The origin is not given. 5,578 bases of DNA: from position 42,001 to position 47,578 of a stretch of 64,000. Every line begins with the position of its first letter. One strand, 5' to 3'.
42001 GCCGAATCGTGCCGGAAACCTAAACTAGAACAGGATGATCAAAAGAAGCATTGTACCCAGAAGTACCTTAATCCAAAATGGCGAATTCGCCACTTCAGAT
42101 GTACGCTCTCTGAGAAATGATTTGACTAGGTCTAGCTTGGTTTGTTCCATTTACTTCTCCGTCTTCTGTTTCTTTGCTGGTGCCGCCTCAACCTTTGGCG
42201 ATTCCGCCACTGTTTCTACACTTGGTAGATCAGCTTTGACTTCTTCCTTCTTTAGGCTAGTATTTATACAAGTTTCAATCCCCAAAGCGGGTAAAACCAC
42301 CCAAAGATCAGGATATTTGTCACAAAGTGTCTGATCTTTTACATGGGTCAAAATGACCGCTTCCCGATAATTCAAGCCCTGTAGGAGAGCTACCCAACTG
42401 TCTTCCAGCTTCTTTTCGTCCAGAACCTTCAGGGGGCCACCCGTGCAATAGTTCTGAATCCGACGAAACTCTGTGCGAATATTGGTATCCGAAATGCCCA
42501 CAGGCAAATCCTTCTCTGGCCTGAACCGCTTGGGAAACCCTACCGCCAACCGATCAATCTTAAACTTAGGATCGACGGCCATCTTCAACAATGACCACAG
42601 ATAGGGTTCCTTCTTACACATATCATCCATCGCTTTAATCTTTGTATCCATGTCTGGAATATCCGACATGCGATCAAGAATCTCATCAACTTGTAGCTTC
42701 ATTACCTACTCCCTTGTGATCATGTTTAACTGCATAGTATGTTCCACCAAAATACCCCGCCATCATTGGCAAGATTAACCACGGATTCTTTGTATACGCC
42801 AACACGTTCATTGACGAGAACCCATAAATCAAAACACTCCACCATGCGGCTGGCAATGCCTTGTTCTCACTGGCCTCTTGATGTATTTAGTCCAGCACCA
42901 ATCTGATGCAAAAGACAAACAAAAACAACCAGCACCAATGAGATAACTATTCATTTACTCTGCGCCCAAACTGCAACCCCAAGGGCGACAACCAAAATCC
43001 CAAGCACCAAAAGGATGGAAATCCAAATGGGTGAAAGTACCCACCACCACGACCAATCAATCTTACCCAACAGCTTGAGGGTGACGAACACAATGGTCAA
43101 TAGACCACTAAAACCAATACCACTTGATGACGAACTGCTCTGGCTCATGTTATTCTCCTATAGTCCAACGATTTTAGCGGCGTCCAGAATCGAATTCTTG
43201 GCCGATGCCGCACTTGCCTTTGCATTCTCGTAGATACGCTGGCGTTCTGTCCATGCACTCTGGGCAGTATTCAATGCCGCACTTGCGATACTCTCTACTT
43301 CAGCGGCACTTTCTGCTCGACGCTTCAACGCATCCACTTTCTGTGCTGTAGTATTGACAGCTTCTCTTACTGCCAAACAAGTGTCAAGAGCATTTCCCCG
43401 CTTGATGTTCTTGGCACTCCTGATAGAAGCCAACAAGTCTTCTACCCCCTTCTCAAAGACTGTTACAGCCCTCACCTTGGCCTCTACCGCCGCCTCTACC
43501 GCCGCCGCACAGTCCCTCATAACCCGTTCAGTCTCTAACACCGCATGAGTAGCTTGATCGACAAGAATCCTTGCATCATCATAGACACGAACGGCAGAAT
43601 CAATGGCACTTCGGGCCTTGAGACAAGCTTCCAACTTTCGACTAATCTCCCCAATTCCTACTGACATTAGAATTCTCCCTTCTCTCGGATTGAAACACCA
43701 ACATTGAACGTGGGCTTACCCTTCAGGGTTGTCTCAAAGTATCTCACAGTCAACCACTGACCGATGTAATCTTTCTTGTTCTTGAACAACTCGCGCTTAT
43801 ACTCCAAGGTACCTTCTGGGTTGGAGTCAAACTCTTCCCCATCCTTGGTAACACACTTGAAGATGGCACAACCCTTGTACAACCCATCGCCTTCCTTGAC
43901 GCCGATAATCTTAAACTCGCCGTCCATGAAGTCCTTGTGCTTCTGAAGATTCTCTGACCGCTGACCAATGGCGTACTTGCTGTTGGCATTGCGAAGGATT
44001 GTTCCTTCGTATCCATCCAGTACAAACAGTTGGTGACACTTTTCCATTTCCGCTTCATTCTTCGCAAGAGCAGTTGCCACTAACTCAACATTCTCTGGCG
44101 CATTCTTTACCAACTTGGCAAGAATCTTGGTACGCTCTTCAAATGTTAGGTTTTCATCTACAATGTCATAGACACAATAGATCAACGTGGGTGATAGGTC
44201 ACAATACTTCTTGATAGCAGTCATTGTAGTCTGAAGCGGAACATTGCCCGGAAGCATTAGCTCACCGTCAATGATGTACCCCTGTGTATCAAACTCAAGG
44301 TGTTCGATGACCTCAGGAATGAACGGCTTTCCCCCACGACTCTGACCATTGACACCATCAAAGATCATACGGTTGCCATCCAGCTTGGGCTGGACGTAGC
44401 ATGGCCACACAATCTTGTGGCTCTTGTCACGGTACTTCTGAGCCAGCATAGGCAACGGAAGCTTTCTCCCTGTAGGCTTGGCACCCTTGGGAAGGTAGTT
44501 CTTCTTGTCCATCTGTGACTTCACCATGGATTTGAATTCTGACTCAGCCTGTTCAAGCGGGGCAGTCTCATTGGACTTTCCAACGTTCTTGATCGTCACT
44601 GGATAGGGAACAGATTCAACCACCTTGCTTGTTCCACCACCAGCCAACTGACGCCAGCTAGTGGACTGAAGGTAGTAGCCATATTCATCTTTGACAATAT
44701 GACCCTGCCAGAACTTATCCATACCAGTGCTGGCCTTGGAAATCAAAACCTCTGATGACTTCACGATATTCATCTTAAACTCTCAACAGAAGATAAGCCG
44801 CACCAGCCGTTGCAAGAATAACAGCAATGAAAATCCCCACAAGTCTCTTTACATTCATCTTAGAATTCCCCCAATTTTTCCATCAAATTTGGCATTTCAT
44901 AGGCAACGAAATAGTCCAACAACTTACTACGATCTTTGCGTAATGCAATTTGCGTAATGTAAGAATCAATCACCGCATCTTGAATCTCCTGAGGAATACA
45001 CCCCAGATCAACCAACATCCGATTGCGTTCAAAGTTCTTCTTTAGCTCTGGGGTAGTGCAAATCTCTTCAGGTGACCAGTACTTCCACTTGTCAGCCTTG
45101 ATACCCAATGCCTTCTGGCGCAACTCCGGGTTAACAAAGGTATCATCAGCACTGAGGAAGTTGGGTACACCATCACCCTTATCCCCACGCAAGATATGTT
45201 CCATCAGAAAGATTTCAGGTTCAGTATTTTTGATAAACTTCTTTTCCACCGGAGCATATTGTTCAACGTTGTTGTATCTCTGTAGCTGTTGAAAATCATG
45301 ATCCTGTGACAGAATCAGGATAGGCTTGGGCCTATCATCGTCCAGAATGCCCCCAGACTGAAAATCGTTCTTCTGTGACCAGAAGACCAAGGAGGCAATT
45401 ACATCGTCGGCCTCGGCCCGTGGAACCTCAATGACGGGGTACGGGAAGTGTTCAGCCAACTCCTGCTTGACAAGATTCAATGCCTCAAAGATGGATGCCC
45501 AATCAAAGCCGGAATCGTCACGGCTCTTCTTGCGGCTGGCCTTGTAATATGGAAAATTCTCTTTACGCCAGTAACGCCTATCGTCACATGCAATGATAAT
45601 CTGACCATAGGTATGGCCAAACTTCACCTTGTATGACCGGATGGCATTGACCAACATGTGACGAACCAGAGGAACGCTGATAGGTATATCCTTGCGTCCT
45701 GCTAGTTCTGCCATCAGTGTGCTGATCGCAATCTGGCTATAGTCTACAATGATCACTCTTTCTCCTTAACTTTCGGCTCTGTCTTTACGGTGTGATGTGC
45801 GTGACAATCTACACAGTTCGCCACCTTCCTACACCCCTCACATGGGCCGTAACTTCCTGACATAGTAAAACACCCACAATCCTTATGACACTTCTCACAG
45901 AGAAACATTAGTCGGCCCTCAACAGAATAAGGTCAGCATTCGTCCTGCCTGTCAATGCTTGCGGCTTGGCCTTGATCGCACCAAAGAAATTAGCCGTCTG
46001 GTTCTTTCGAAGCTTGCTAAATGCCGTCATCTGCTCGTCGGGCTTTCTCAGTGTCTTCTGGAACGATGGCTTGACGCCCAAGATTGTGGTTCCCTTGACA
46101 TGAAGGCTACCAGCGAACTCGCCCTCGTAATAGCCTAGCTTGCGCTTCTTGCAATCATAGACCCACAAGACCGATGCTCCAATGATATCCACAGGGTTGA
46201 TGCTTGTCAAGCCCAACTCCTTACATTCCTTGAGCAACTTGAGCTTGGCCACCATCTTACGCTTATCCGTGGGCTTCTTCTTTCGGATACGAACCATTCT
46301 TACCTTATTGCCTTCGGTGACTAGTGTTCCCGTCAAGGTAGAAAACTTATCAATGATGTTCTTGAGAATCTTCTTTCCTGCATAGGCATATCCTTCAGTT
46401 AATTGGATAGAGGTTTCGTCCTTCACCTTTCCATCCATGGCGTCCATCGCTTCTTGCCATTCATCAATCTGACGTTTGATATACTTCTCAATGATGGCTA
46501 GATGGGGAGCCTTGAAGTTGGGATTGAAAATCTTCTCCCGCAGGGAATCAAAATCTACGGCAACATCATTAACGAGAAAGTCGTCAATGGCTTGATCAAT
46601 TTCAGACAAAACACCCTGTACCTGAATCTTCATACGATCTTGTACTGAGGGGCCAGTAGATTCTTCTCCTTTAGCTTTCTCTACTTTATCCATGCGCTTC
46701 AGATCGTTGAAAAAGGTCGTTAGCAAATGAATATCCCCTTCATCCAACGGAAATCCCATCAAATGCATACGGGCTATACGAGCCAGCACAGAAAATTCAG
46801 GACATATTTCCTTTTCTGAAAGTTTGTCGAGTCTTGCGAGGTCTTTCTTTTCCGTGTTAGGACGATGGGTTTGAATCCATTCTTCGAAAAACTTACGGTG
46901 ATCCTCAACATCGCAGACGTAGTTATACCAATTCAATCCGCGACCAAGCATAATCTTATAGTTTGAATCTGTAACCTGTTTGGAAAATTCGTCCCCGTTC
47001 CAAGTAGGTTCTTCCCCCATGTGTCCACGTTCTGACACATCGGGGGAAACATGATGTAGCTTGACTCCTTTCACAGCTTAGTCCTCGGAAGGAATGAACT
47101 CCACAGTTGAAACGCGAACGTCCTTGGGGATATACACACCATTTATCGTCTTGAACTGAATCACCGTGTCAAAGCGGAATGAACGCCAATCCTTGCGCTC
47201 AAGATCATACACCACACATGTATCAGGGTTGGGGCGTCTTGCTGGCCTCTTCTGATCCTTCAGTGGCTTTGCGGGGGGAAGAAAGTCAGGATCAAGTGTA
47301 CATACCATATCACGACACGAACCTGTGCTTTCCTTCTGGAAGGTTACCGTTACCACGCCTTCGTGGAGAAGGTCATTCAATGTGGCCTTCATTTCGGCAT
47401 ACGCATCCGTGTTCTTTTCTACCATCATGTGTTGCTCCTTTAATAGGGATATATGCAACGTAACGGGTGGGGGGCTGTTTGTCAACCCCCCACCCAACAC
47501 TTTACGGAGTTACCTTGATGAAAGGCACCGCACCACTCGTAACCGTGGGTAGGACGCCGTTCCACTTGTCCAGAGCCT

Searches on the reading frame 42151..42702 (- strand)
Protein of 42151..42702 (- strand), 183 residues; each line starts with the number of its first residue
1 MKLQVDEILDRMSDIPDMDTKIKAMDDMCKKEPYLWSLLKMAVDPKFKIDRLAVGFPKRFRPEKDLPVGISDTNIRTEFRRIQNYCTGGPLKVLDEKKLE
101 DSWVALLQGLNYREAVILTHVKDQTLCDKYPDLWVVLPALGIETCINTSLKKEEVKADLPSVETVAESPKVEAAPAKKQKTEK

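Call 53: search_protein_families(library=phrogs, proteins=[window:42151-42702:-])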
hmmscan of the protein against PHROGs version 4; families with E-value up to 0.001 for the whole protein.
window:42151-42702:- (183 aa): 2 families
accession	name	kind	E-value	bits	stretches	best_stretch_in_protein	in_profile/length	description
phrog_461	-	unknown function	1.9e-13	51.5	1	2-131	9-132/152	-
phrog_17006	-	unknown function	1.3e-07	32.8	1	64-130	14-79/99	-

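Call 77: search_protein_families(library=pfam, max_evalue=0.01, proteins=[window:42151-42702:-])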
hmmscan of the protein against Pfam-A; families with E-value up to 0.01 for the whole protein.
window:42151-42702:- (183 aa): 1 family
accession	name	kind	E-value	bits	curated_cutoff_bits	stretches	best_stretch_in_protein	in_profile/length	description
PF20025.4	DUF6433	-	7.6e-09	36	38.9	1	19-126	12-113/115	Family of unknown function (DUF6433)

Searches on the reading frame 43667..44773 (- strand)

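Call 9: search_protein_families(library=pfam, proteins=[window:43667-44773:-])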
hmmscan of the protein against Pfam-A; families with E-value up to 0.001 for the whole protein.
window:43667-44773:- (368 aa): 2 families
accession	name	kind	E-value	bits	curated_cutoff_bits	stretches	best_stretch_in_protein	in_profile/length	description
PF01068.26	DNA_ligase_A_M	-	6.5e-19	68.9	26.2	1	108-280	1-204/204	ATP dependent DNA ligase domain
PF14743.12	DNA_ligase_OB_2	-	1.3e-05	25.6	28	1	295-363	2-66/66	DNA ligase OB-like domain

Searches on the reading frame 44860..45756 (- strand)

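Call 19: search_protein_families(library=phrogs, proteins=[window:44860-45756:-])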
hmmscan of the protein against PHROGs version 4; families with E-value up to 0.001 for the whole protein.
window:44860-45756:- (298 aa): 1 family
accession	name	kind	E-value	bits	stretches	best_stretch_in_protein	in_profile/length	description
phrog_107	-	DNA, RNA and nucleotide metabolism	7.4e-50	171.6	1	1-298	121-406/542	exonuclease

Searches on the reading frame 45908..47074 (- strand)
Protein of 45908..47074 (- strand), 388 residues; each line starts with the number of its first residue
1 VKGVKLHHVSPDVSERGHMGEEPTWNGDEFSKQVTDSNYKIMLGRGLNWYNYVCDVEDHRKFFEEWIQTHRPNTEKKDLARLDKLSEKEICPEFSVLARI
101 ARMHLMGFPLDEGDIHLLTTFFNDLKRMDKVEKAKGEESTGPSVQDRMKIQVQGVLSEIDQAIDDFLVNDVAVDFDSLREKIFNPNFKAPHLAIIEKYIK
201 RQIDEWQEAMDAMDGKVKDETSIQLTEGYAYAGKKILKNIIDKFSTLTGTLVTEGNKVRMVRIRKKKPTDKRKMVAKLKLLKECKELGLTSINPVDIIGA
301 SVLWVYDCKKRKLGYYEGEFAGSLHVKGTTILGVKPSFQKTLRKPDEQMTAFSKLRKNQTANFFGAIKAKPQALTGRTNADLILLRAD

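Call 9: search_protein_families(library=pfam, proteins=[window:45908-47074:-])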
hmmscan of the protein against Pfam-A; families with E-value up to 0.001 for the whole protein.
window:45908-47074:- (388 aa): 0 families

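Call 19: search_protein_families(library=phrogs, proteins=[window:45908-47074:-])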
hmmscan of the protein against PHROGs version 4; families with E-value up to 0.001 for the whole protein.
window:45908-47074:- (388 aa): 1 family
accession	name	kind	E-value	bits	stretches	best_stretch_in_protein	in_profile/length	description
phrog_11903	-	unknown function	2.1e-54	186.1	1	26-387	23-382/383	-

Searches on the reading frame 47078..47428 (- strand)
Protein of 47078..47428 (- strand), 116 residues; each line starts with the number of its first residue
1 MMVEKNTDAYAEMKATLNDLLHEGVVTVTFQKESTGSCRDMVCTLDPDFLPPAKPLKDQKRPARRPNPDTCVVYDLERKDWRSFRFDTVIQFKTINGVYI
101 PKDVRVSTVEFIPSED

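Call 59: search_protein_families(library=pfam, max_evalue=0.01, proteins=[window:47078-47428:-])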
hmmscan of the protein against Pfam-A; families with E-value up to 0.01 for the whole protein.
window:47078-47428:- (116 aa): 1 family
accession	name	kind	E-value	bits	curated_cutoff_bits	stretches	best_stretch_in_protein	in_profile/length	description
PF10902.13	WYL_2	-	2.1e-12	47.6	26.7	1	16-88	3-72/74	WYL_2, Sm-like SH3 beta-barrel fold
